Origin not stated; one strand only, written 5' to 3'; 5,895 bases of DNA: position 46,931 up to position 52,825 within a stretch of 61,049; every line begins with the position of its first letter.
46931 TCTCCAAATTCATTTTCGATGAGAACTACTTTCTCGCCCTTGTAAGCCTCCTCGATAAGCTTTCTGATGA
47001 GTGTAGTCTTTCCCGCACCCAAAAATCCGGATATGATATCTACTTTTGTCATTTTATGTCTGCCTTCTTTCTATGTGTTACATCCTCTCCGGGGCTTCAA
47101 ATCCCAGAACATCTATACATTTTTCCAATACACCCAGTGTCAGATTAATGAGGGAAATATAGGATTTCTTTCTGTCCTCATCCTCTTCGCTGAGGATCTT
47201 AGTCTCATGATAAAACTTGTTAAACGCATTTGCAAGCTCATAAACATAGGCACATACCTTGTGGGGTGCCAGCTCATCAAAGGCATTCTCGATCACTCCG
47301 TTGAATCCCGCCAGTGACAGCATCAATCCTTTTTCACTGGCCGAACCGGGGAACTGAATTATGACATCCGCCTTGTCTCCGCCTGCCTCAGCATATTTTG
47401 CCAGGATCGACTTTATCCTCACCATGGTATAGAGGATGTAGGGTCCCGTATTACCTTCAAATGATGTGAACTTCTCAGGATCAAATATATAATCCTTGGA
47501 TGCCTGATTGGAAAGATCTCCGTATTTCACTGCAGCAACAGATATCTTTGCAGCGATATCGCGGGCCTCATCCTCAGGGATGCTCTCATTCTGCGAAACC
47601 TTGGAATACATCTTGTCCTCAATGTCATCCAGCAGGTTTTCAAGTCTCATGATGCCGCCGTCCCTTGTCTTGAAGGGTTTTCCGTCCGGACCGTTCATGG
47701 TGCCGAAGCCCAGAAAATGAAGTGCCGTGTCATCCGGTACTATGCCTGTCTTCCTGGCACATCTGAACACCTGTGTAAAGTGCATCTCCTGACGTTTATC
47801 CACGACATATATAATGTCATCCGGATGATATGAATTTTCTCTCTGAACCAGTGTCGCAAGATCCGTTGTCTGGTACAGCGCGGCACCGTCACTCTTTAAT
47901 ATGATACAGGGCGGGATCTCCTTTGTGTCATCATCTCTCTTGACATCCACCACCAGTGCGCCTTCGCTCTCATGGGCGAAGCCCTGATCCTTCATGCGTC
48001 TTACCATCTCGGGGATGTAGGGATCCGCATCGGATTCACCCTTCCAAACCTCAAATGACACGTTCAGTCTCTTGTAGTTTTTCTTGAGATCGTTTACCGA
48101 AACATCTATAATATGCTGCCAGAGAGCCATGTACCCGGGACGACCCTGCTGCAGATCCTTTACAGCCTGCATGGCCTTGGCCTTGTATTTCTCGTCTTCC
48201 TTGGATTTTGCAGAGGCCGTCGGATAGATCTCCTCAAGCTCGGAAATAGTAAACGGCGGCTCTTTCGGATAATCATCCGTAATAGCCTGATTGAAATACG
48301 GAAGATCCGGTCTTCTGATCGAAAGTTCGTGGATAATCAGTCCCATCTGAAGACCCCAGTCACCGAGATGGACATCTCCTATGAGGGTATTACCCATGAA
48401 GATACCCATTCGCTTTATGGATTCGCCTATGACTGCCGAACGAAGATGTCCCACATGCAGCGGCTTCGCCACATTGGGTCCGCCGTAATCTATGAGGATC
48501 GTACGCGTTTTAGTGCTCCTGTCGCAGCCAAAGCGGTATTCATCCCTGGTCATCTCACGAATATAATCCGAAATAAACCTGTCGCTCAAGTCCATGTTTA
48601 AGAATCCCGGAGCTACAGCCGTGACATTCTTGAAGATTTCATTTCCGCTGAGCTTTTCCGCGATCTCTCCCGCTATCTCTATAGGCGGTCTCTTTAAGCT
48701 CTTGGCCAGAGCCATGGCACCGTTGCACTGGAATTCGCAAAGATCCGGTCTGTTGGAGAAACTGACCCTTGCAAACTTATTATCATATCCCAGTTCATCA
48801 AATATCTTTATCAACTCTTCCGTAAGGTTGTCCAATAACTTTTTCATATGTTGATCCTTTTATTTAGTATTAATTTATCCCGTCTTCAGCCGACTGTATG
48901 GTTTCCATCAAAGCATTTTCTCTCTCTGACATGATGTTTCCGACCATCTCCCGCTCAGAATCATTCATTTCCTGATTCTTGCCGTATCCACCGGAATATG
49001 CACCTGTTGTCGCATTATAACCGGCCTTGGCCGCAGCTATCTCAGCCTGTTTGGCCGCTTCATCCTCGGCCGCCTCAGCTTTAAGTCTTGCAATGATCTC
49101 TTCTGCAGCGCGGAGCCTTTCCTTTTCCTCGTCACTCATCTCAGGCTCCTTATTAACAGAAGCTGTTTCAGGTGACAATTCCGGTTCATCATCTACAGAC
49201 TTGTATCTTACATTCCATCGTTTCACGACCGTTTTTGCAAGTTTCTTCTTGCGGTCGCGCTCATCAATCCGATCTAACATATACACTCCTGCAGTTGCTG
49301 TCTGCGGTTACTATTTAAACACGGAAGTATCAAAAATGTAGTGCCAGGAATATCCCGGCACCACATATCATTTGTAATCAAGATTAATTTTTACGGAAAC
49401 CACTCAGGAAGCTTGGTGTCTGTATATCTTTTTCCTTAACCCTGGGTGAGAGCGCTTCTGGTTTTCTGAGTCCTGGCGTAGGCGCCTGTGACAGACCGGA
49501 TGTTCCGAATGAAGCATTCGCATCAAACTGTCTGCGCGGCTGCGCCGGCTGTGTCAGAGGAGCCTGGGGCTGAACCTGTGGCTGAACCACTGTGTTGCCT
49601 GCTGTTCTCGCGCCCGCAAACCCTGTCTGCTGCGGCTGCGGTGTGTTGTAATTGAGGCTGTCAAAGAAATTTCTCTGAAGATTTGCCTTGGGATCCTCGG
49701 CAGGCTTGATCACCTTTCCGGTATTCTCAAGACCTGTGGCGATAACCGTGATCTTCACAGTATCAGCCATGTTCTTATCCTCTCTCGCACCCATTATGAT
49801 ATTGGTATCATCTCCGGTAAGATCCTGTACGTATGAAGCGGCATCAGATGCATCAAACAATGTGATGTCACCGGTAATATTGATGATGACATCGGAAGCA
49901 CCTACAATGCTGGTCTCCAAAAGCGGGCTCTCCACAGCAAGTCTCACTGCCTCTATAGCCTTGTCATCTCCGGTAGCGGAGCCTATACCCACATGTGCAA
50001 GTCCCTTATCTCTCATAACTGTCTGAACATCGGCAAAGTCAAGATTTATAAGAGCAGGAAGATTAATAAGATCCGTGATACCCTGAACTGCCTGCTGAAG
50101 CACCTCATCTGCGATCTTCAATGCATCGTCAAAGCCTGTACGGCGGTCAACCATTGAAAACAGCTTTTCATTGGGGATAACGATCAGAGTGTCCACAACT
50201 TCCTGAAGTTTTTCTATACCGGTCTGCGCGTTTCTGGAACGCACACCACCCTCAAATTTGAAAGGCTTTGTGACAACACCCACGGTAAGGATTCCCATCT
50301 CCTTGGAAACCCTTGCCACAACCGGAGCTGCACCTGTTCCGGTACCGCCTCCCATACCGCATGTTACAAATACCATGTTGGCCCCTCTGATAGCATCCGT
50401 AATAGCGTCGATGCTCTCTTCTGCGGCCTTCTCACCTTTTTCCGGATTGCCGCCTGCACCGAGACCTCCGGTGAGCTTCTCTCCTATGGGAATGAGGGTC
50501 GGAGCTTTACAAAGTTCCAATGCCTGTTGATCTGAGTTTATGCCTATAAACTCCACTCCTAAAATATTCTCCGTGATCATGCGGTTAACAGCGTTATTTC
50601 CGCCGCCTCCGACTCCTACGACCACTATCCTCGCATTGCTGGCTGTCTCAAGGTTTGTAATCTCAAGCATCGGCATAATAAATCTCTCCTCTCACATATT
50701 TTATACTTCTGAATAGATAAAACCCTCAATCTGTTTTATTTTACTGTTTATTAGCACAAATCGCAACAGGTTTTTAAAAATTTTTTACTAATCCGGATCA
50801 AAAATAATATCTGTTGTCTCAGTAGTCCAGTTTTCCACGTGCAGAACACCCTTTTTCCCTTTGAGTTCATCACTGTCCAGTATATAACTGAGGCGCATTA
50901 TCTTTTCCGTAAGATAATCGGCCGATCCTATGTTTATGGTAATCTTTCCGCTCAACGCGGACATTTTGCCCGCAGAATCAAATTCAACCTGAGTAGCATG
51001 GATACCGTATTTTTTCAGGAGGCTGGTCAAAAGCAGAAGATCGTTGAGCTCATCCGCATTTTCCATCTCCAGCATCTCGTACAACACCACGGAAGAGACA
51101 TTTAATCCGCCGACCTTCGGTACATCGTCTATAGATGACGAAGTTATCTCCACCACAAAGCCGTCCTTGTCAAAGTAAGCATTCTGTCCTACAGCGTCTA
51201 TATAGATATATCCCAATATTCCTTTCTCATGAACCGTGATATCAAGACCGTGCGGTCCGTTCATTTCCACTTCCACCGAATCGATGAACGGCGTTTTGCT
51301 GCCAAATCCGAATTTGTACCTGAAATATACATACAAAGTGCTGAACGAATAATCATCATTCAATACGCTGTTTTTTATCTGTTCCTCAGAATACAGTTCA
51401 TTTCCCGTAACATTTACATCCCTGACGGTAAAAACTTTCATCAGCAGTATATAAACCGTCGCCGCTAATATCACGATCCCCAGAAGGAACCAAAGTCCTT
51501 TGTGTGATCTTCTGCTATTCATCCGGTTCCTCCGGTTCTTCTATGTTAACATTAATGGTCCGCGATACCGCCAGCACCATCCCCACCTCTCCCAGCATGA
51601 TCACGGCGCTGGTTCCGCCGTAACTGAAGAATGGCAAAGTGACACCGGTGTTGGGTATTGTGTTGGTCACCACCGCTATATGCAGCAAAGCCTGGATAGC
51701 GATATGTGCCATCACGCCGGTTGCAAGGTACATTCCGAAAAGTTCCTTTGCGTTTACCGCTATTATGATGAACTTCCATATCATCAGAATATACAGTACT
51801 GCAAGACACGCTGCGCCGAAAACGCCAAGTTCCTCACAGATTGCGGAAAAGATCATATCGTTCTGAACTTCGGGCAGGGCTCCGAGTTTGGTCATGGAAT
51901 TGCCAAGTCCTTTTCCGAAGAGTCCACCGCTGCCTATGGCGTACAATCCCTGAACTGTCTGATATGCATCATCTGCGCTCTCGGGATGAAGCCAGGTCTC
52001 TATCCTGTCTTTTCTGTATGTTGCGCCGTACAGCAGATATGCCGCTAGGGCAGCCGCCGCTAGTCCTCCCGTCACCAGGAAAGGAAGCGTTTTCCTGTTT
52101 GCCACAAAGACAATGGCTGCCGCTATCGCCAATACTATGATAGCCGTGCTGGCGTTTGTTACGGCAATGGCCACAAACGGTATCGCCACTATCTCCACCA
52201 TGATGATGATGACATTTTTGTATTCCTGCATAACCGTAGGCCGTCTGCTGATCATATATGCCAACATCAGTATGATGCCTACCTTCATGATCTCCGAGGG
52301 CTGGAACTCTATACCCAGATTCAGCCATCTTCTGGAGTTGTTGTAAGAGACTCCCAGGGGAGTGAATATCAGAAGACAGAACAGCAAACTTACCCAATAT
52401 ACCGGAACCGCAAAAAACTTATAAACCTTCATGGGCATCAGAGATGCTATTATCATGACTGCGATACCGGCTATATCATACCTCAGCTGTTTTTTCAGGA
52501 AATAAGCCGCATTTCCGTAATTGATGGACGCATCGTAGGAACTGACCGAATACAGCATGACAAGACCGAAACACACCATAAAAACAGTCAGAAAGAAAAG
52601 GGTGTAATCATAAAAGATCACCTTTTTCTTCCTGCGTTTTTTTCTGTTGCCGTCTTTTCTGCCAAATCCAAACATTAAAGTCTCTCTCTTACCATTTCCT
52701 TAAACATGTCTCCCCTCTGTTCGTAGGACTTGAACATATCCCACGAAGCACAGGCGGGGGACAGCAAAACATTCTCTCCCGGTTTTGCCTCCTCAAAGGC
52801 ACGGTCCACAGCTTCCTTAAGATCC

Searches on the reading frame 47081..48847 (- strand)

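Call 68: search_protein_families(library=pfam, proteins=[window:47081-48847:-], max_evalue=0.00001)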
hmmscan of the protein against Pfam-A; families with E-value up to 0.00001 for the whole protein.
window:47081-48847:- (589 aa): 3 families
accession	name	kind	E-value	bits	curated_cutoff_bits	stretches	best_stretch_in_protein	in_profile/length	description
PF00750.26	tRNA-synt_1d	-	1.8e-86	290.7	23.3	1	110-456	15-348/349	tRNA synthetases class I (R), catalytic domain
PF05746.21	DALR_1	-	1e-28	100.2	22.3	1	471-589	1-117/117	DALR anticodon binding domain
PF03485.21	Arg_tRNA_synt_N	-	1.5e-18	67.6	21.5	1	4-86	3-84/85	Arginyl tRNA synthetase N terminal domain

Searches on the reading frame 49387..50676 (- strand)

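Call 68: search_protein_families(library=pfam, proteins=[window:49387-50676:-], max_evalue=0.00001)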
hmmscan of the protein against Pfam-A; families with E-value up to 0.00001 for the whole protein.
window:49387-50676:- (430 aa): 2 families
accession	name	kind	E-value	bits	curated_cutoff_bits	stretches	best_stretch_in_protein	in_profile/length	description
PF00091.31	Tubulin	-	2.7e-49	168.5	33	1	16-176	1-189/190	Tubulin/FtsZ family, GTPase domain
PF12327.13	FtsZ_C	-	1.3e-23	83.5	27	1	225-317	1-95/95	FtsZ family, C-terminal domain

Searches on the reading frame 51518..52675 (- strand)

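Call 68: search_protein_families(library=pfam, proteins=[window:51518-52675:-], max_evalue=0.00001)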
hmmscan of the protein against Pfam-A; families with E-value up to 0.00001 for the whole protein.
window:51518-52675:- (386 aa): 1 family
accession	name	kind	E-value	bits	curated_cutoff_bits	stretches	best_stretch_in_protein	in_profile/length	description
PF01098.24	FTSW_RODA_SPOVE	-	9e-87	291.8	26.4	1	26-373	3-353/356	Cell cycle protein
